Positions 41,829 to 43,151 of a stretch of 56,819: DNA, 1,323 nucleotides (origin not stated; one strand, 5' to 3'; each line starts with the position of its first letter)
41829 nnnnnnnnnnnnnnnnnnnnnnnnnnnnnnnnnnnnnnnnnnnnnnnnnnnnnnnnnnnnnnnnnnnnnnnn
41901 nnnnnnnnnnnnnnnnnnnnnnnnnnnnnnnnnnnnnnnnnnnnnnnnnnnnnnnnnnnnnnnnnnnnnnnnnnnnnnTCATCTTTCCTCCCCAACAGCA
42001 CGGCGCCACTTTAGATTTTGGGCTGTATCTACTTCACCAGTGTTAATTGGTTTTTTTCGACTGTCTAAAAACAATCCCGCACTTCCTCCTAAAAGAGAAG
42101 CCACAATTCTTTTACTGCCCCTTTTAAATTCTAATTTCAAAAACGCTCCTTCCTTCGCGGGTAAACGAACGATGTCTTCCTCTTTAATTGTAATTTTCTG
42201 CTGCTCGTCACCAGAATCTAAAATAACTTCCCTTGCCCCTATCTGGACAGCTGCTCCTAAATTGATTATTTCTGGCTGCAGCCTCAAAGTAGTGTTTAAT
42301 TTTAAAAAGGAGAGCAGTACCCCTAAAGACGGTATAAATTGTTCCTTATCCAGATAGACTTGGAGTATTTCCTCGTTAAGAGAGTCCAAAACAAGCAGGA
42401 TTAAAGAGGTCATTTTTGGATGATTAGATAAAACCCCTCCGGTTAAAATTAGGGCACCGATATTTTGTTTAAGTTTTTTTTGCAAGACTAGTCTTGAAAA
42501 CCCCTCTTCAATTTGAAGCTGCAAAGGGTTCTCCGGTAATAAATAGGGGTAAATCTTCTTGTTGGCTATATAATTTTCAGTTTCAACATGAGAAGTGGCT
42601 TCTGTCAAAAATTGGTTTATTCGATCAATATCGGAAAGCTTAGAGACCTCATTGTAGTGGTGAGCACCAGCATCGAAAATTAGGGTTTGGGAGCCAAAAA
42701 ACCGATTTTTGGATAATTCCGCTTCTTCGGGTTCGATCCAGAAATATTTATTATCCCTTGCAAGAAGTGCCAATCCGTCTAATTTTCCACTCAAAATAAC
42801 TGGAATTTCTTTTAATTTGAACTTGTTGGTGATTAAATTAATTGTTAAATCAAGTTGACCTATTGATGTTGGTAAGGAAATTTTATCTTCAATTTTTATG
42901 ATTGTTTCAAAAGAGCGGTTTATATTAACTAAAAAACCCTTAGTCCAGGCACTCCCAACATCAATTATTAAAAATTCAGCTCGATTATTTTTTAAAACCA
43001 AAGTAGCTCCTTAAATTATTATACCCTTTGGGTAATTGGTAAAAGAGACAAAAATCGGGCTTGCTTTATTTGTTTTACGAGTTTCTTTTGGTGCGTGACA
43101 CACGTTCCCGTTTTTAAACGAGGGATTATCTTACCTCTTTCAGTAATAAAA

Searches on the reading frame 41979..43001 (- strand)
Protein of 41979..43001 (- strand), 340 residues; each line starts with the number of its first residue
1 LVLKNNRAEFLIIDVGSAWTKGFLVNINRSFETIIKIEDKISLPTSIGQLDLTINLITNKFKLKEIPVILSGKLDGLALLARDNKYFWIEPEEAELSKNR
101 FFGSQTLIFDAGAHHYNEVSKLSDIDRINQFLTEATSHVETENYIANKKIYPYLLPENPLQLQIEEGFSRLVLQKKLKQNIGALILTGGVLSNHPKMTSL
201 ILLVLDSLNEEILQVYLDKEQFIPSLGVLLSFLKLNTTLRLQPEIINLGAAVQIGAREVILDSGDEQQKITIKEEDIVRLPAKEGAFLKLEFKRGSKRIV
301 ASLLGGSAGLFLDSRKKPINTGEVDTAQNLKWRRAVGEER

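Call 34: search_protein_families(library=pfam, proteins=[window:41979-43001:-], max_evalue=0.001)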
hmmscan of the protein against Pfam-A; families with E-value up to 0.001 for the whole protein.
window:41979-43001:- (340 aa): 1 family
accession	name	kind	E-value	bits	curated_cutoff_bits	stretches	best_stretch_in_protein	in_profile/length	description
PF13941.12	MutL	-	1.7e-05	24.2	27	0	174-229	374-434/450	MutL protein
